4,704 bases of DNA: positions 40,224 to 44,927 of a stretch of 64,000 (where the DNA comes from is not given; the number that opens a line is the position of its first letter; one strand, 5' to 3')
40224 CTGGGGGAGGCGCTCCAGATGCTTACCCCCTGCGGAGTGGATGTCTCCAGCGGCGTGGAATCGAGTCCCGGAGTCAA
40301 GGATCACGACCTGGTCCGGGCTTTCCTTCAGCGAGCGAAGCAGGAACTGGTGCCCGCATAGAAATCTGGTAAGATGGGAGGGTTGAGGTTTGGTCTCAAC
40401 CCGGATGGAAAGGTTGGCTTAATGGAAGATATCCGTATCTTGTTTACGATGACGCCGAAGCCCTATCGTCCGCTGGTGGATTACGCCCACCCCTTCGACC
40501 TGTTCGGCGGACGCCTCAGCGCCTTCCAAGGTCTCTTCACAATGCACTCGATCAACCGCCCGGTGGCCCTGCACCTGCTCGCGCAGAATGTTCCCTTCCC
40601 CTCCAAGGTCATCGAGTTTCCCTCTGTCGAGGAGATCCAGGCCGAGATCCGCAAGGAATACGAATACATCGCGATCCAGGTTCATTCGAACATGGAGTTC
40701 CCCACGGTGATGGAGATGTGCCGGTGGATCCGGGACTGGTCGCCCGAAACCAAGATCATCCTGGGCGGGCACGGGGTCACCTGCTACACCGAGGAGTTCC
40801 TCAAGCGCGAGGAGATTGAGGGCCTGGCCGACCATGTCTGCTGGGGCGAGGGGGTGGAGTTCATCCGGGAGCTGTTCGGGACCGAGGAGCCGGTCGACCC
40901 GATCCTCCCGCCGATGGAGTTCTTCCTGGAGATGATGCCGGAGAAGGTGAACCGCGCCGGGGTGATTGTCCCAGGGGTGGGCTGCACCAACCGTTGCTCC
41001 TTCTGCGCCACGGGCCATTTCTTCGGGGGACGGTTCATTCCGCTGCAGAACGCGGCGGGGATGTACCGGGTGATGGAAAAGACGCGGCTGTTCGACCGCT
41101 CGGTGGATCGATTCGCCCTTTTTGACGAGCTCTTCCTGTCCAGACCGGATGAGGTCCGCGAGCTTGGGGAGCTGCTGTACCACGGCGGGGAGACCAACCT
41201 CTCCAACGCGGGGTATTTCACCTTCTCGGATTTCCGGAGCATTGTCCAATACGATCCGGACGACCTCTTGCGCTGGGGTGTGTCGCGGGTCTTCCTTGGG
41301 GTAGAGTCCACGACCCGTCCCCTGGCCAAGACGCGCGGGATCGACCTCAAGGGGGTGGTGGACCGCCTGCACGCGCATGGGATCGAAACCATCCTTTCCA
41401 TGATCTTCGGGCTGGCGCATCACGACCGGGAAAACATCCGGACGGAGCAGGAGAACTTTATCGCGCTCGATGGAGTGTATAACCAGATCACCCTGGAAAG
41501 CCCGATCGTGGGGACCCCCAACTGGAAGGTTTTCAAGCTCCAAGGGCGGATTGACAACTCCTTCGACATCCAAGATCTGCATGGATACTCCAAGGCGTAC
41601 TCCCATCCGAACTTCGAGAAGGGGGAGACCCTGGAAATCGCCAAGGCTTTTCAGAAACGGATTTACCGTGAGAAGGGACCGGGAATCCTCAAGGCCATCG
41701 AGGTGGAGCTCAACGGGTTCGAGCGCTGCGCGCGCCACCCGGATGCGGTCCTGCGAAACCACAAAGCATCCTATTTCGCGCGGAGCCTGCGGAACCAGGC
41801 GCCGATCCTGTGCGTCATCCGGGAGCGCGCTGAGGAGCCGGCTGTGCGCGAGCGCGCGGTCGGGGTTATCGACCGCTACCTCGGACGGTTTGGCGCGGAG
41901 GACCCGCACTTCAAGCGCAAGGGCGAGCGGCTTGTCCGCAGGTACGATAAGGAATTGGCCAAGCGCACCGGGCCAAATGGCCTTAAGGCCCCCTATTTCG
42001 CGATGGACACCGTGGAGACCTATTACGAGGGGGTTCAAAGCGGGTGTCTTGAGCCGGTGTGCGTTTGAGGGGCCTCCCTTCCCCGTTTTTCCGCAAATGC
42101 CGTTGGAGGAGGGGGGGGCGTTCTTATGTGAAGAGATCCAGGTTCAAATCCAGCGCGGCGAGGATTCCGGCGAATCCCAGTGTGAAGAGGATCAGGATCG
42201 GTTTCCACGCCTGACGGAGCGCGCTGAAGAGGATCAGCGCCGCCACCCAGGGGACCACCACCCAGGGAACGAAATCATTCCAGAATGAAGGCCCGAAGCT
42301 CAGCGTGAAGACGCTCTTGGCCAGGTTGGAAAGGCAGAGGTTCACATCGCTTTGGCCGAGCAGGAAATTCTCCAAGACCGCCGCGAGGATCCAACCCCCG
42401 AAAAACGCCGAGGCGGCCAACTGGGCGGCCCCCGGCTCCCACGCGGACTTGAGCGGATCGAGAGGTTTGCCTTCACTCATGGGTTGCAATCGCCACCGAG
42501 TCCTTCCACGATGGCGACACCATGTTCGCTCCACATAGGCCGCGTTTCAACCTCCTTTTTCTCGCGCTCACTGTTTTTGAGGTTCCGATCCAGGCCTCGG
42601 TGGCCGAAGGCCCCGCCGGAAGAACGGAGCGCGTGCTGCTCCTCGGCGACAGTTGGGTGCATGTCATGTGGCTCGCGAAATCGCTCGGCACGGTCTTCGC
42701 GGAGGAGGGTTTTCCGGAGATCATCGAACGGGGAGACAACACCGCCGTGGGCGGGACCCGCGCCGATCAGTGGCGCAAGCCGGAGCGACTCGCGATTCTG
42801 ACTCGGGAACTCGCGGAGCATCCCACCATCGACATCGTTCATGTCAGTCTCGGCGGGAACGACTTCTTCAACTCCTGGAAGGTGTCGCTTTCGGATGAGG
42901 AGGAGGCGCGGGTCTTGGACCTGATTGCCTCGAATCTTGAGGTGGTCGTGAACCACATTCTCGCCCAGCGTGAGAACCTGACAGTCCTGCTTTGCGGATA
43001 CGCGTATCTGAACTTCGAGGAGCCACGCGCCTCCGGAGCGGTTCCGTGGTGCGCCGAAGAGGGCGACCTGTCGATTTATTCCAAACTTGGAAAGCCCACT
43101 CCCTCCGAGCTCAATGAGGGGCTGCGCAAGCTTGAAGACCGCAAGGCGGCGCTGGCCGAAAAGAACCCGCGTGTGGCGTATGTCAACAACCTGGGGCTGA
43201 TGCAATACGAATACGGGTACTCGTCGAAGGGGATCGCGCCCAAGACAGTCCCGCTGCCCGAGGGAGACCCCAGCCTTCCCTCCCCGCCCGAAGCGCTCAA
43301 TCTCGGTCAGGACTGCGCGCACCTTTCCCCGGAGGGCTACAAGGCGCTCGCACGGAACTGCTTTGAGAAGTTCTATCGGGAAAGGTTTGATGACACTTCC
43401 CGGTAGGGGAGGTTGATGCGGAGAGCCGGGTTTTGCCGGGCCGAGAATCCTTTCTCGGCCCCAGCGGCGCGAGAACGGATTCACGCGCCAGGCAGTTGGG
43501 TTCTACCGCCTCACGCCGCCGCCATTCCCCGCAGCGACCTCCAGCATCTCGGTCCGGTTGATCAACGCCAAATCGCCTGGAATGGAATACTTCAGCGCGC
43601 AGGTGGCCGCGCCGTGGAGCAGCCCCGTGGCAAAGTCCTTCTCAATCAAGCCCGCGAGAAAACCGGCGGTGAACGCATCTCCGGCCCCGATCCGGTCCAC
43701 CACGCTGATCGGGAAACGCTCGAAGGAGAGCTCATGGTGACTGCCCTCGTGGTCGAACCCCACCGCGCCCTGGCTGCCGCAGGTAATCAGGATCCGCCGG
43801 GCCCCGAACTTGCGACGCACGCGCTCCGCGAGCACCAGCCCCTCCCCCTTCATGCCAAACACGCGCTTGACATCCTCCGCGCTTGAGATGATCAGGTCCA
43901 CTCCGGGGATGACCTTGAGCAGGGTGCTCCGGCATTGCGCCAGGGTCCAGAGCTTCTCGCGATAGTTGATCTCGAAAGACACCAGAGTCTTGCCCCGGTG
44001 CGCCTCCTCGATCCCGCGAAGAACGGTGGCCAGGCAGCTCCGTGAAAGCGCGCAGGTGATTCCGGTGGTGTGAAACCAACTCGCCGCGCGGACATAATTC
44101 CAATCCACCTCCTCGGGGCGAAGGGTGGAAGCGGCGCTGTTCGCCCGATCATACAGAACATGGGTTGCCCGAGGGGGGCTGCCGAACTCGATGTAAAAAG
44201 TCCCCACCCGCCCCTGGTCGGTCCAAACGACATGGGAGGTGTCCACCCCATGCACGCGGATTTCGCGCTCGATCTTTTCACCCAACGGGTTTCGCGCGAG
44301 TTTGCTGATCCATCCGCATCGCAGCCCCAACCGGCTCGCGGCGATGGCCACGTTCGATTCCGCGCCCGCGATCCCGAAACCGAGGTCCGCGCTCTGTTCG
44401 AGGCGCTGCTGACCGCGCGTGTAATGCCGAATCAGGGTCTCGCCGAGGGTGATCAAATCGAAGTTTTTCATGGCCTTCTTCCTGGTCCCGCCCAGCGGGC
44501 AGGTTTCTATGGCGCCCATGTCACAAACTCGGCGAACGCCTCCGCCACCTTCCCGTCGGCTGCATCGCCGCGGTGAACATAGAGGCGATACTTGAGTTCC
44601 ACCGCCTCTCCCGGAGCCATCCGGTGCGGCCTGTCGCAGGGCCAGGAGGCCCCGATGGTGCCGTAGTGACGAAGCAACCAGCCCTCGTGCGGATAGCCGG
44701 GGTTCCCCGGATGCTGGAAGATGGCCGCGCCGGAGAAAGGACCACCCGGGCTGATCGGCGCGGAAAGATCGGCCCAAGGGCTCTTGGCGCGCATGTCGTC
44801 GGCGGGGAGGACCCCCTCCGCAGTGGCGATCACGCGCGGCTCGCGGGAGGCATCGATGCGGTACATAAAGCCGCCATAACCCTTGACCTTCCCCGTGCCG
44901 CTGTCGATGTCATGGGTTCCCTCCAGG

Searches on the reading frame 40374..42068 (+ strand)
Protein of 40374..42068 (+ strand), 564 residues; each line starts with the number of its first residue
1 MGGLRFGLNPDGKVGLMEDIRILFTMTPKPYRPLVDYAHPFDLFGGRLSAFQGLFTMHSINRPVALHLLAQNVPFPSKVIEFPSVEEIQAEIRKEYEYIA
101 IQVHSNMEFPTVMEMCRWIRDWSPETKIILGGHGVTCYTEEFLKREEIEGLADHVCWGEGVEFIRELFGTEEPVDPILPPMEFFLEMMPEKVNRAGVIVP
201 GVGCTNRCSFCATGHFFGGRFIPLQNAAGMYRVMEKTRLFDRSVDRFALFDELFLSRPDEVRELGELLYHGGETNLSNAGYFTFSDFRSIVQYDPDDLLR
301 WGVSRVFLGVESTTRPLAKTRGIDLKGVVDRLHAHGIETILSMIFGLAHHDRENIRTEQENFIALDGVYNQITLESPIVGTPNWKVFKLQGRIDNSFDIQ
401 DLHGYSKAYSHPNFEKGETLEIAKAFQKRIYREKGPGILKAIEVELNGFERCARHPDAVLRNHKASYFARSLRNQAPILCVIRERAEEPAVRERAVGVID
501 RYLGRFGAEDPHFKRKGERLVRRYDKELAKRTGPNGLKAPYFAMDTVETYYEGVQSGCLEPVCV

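Call 64: search_protein_families(library=pfam, proteins=[window:40374-42068:+], max_evalue=0.0001)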
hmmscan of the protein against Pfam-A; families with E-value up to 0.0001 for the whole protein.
window:40374-42068:+ (564 aa): 2 families
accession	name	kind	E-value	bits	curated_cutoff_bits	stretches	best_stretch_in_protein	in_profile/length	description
PF04055.27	Radical_SAM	-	2.4e-07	31.5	29.5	1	198-354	1-158/166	Radical SAM superfamily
PF02310.24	B12-binding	-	7.7e-07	29.4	32.1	1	85-167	40-120/121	B12 binding domain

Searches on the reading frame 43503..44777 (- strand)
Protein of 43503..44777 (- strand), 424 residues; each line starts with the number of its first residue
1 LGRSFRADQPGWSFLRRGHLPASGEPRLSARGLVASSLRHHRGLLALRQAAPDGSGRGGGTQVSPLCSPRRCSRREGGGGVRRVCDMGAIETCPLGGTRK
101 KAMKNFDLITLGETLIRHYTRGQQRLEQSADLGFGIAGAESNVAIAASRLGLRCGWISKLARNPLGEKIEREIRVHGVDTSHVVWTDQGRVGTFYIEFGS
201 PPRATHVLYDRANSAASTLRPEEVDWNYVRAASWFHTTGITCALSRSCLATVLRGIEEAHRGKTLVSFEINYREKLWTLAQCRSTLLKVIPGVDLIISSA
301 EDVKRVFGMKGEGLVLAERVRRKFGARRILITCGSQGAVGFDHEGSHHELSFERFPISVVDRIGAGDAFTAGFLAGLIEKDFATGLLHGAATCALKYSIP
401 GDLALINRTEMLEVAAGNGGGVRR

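Call 64: search_protein_families(library=pfam, proteins=[window:43503-44777:-], max_evalue=0.0001)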
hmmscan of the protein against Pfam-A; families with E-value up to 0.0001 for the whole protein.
window:43503-44777:- (424 aa): 1 family
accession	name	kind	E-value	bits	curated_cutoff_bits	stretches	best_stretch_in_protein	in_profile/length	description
PF00294.29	PfkB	-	2.1e-40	139.4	25.8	1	108-394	4-287/302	pfkB family carbohydrate kinase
